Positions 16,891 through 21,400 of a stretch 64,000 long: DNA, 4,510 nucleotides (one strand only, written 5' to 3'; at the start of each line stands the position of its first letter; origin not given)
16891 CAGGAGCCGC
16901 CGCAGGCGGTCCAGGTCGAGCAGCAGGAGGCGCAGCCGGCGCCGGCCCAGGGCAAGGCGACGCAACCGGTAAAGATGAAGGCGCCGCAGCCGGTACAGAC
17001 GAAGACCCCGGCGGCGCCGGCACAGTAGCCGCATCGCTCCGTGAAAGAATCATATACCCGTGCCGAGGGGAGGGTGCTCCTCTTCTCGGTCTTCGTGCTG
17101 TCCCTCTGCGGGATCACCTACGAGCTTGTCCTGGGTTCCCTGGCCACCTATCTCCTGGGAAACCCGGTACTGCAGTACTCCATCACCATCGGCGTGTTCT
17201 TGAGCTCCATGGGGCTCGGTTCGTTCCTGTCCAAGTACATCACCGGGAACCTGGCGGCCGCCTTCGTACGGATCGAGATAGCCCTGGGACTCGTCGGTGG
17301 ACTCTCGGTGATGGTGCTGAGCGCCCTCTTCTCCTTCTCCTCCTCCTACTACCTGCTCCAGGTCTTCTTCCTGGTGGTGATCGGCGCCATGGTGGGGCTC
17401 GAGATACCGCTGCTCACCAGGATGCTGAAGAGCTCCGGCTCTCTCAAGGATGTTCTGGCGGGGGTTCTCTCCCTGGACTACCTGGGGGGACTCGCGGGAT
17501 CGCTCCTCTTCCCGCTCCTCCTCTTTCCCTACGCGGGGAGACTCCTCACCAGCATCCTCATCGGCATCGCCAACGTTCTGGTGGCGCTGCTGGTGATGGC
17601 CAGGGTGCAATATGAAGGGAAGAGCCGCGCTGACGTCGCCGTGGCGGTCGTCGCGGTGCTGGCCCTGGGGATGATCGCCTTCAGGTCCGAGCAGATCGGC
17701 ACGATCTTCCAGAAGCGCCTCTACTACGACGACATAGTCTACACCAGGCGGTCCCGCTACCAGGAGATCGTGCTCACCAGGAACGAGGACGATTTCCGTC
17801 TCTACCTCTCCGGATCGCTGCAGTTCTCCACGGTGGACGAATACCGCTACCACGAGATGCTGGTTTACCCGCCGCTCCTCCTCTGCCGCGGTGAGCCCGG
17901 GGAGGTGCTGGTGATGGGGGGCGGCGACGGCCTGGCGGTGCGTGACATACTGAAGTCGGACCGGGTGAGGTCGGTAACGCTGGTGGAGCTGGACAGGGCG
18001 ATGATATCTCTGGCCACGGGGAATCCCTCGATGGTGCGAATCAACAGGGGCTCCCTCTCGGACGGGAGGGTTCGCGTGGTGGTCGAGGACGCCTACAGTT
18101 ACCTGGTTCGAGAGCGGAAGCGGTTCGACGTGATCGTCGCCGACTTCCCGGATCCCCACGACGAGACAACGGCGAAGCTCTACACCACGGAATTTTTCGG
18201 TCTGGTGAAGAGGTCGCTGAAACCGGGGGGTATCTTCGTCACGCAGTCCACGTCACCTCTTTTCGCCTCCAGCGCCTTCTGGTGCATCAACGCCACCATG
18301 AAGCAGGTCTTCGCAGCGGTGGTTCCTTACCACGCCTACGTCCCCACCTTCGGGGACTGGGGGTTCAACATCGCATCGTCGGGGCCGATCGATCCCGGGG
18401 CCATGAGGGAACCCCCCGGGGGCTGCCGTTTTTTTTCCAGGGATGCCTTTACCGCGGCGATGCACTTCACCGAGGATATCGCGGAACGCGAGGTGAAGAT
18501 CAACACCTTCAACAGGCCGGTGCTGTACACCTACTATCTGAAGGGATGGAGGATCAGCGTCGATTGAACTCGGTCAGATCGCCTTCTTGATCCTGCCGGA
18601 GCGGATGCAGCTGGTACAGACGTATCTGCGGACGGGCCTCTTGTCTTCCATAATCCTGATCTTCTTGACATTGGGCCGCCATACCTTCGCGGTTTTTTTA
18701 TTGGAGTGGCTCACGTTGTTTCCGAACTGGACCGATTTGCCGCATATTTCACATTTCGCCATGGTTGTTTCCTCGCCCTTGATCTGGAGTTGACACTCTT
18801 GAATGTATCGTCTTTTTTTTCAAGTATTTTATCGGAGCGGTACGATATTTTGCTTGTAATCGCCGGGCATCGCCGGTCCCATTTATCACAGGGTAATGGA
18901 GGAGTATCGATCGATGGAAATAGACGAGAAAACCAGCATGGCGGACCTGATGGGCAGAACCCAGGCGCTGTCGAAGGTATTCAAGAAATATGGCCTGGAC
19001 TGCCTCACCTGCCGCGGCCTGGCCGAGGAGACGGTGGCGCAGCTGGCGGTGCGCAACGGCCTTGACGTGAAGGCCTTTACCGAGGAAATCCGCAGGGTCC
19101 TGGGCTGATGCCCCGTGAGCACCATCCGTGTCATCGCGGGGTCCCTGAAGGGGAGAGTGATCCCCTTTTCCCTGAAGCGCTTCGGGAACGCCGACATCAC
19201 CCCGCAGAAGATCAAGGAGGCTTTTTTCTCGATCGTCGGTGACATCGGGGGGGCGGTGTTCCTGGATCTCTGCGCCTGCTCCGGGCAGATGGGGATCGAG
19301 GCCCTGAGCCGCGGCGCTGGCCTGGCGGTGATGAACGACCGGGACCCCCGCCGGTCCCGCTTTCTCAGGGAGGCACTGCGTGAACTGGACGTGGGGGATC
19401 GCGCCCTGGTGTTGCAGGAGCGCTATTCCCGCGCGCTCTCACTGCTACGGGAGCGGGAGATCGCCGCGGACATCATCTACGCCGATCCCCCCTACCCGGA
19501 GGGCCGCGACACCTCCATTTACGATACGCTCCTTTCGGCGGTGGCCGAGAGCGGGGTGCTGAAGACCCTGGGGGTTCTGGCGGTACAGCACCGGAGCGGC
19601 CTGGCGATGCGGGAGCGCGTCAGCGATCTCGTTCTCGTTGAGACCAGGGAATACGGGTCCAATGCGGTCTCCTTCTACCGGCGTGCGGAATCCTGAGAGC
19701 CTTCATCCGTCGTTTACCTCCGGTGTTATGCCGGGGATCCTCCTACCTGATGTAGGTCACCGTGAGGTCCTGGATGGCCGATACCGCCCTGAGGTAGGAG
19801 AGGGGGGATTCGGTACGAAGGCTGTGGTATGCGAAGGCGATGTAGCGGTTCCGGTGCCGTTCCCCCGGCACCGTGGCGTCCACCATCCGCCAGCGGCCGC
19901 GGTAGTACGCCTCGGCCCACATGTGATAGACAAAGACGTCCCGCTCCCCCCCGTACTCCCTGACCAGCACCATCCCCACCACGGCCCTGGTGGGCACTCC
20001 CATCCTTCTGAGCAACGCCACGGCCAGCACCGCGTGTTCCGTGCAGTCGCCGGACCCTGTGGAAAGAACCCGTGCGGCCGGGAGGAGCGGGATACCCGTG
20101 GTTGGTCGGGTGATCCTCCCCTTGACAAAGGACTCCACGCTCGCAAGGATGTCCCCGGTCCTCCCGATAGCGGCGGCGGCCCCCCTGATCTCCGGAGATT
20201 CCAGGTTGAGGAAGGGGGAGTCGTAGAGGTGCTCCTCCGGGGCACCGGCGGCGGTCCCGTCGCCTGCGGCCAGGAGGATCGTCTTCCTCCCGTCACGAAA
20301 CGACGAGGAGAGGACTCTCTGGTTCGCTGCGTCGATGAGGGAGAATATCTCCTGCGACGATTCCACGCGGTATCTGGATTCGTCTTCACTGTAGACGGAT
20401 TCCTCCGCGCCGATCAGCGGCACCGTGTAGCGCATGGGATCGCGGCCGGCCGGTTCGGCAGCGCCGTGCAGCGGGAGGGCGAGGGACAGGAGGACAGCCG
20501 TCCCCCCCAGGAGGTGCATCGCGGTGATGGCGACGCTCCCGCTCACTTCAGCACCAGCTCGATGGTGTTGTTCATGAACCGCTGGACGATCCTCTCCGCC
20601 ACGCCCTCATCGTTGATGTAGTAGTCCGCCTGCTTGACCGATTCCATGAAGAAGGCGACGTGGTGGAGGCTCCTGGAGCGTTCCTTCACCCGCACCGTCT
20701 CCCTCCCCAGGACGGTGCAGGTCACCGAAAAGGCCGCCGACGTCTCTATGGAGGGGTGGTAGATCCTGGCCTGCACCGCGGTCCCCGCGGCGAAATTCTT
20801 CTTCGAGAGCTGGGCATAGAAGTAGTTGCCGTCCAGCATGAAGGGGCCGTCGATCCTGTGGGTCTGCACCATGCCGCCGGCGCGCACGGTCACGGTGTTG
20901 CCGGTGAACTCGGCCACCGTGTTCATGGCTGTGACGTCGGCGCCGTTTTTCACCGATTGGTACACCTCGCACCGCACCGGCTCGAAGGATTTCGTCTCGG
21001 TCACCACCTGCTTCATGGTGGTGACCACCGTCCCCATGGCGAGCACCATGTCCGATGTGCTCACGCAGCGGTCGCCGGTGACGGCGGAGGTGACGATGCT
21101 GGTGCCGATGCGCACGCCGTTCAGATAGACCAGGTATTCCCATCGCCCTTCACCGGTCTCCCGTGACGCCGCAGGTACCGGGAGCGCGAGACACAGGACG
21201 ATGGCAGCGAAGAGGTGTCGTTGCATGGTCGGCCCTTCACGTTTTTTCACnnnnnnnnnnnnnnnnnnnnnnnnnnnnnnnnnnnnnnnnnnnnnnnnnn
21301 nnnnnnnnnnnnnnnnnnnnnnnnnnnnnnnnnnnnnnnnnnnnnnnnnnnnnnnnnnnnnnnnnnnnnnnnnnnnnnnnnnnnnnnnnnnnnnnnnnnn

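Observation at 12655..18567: Psp-like membrane-stress operon with no recognisable PspA: helical orphan + SPFH/zinc-ribbon + two ZnR/DUF4178-like + micro-TM + DUF350 + membrane-bound spermidine-synthase homolog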

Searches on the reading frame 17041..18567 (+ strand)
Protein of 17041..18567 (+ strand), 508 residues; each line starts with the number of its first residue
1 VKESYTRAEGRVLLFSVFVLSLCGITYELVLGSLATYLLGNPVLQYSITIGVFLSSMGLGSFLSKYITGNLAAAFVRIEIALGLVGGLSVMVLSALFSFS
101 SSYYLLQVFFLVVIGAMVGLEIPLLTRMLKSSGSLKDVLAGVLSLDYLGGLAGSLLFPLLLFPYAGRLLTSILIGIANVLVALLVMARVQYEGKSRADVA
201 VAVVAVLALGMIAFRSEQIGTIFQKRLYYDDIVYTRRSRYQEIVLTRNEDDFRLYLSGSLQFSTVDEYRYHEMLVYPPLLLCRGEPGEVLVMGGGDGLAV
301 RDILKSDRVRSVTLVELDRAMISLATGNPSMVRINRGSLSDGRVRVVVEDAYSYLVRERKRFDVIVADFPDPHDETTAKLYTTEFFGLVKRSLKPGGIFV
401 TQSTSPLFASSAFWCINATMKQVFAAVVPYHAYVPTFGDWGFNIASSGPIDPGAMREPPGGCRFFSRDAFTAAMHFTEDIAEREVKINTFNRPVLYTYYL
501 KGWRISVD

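Call 3: search_protein_families(library=pfam, proteins=[window:17041-18567:+], max_evalue=0.1)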
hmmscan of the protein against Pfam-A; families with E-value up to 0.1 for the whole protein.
window:17041-18567:+ (508 aa): 8 families
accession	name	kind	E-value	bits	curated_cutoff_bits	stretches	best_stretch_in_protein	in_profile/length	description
PF01564.23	Spermine_synth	-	1.2e-36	126.5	22.9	1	268-446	2-175/186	Spermine/spermidine synthase domain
PF13649.12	Methyltransf_25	-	0.001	20.1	27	1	289-397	1-97/97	Methyltransferase domain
PF08241.18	Methyltransf_11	-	0.012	16.7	21.2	1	292-400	3-94/95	Methyltransferase domain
PF05175.20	MTS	-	0.015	15.4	23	1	287-404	33-141/170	Methyltransferase small domain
PF02390.23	Methyltransf_4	-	0.023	14.6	24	1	344-413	53-127/173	Putative methyltransferase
PF05430.17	Methyltransf_30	-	0.032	14.6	22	1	342-405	31-92/124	S-adenosyl-L-methionine-dependent methyltransferase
PF13847.12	Methyltransf_31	-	0.034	14.3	27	1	312-405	31-113/145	Methyltransferase domain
PF00398.26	RrnaAD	-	0.1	12.1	24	0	288-358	33-92/263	Ribosomal RNA adenine dimethylase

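Call 4: search_protein_families(library=ncbifam, proteins=[window:17041-18567:+], max_evalue=0.1)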
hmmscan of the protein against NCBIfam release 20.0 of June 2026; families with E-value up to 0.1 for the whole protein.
window:17041-18567:+ (508 aa): 8 families
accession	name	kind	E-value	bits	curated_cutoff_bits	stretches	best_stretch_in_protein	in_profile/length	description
NF002956.0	PRK03612.1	equivalog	9.8e-175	581.9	472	1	8-504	17-519/522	polyamine aminopropyltransferase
NF002435.0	PRK01581.1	equivalog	4.1e-63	213.7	537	1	231-447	98-313/374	polyamine aminopropyltransferase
NF002010.0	PRK00811.1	equivalog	3.5e-50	170.9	260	1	224-447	17-239/287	polyamine aminopropyltransferase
TIGR00417.1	speE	equivalog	2.3e-45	155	249.55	1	227-447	14-232/271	spermidine synthase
NF037959.1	MFS_SpdSyn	subfamily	8.6e-15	54.4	40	1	69-427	61-409/480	fused MFS/spermidine synthase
NF003380.0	PRK04457.1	equivalog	6.9e-07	28.5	304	1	279-402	63-179/265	polyamine aminopropyltransferase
NF001811.0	PRK00536.1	equivalog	0.017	14.8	352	1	389-446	157-214/262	spermidine synthase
NF033380.1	Rlm_2499C5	equivalog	0.064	12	650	1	341-415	271-348/391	23S rRNA (cytosine(2499)-C(5))-methyltransferase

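Call 37: search_solved_structures(query=window:17041-18567:+, max_evalue=0.00001, show_alignments=2)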
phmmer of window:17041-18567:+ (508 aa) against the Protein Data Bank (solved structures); distinct sequences matched with E-value up to 0.00001: 25.
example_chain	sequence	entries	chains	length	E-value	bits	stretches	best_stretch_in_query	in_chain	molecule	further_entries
6bq2_A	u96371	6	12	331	8.2e-41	143.4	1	229-454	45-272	Thermospermine synthase ACAULIS protein | Thermospermine synthase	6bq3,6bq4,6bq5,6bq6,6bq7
7xif_A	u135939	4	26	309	4.8e-35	124.4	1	234-464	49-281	Polyamine aminopropyltransferase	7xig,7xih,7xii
1uir_A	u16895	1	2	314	1.7e-33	119.3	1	235-477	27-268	Polyamine Aminopropyltransferase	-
3anx_A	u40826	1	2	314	1.8e-33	119.2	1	235-477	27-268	spermidine synthase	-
1iy9_A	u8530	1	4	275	6.3e-33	117.4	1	231-466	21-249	Spermidine synthase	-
3o4f_A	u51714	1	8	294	2.1e-30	109.1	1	225-438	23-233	Spermidine synthase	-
1inl_A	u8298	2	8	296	2.5e-26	95.6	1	230-466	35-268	Spermidine synthase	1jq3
2e5w_A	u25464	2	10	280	6.5e-26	94.3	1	235-452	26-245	Probable spermidine synthase | spermidine synthase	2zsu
1mjf_A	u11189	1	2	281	1.4e-25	93.2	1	233-451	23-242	spermidine synthase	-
6qmm_B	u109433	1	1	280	2.2e-25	92.5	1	222-458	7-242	Polyamine aminopropyltransferase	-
6qmm_A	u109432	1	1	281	4.9e-24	88.1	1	221-458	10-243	Polyamine aminopropyltransferase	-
4uoe_A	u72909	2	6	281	1.8e-23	86.3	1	230-450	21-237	SPERMIDINE SYNTHASE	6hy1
2pwp_A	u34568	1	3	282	1.8e-23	86.2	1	230-450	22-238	Spermidine synthase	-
2hte_A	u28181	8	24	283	1.8e-23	86.2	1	230-450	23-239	Spermidine synthase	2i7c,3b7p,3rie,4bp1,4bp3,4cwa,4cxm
2pss_A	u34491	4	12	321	2.5e-23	85.8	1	230-448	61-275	Spermidine synthase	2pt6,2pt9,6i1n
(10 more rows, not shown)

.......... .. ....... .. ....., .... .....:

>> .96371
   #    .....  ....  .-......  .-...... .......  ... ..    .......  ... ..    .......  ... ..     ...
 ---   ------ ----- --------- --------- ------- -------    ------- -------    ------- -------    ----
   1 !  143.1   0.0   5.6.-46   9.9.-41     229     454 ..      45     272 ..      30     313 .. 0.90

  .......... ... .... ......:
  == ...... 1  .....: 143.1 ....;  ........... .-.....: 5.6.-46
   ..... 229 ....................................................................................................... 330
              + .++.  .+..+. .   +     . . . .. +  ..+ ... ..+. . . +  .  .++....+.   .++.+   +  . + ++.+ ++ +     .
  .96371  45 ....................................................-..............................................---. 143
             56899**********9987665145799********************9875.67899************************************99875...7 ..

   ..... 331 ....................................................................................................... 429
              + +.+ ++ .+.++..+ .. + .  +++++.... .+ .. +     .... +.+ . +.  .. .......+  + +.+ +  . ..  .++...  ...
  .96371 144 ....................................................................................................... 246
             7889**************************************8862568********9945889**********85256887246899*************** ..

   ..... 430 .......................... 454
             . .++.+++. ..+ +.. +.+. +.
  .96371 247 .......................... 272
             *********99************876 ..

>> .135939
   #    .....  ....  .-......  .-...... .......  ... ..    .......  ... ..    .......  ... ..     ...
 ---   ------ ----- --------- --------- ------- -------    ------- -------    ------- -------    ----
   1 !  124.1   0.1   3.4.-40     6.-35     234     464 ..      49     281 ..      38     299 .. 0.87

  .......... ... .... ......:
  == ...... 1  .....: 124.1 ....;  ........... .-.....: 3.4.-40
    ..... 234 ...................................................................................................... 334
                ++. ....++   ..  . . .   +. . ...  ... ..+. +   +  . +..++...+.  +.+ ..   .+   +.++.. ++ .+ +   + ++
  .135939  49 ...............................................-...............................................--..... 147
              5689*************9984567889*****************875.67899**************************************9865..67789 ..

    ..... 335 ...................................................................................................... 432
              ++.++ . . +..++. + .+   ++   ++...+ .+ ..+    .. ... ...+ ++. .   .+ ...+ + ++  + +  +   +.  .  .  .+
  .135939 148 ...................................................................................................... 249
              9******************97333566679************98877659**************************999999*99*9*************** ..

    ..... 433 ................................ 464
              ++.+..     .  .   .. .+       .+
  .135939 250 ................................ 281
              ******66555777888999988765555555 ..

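Call 73: search_protein_families(library=padloc, proteins=[window:17041-18567:+], max_evalue=0.01)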
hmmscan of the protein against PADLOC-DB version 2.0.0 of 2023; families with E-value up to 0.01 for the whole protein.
window:17041-18567:+ (508 aa): 1 family
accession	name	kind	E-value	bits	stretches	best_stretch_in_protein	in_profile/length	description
PDLC04134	mad2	-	7.2e-16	56.1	1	282-428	288-421/492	mads_2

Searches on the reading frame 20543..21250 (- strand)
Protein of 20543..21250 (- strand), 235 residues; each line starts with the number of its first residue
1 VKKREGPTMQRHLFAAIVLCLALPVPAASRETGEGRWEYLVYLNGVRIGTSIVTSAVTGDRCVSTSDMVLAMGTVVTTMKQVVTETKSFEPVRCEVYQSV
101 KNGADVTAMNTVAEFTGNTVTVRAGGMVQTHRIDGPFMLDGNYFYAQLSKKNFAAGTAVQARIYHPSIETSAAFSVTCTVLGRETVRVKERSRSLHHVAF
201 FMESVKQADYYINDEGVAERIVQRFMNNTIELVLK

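Call 26: search_protein_families(library=pfam, proteins=[window:20543-21250:-], max_evalue=0.01)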
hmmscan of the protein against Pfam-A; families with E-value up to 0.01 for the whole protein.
window:20543-21250:- (235 aa): 1 family
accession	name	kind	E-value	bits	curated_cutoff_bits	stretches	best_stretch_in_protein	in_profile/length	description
PF11306.15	DUF3108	-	6e-05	23.4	26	1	38-232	1-206/209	Protein of unknown function (DUF3108)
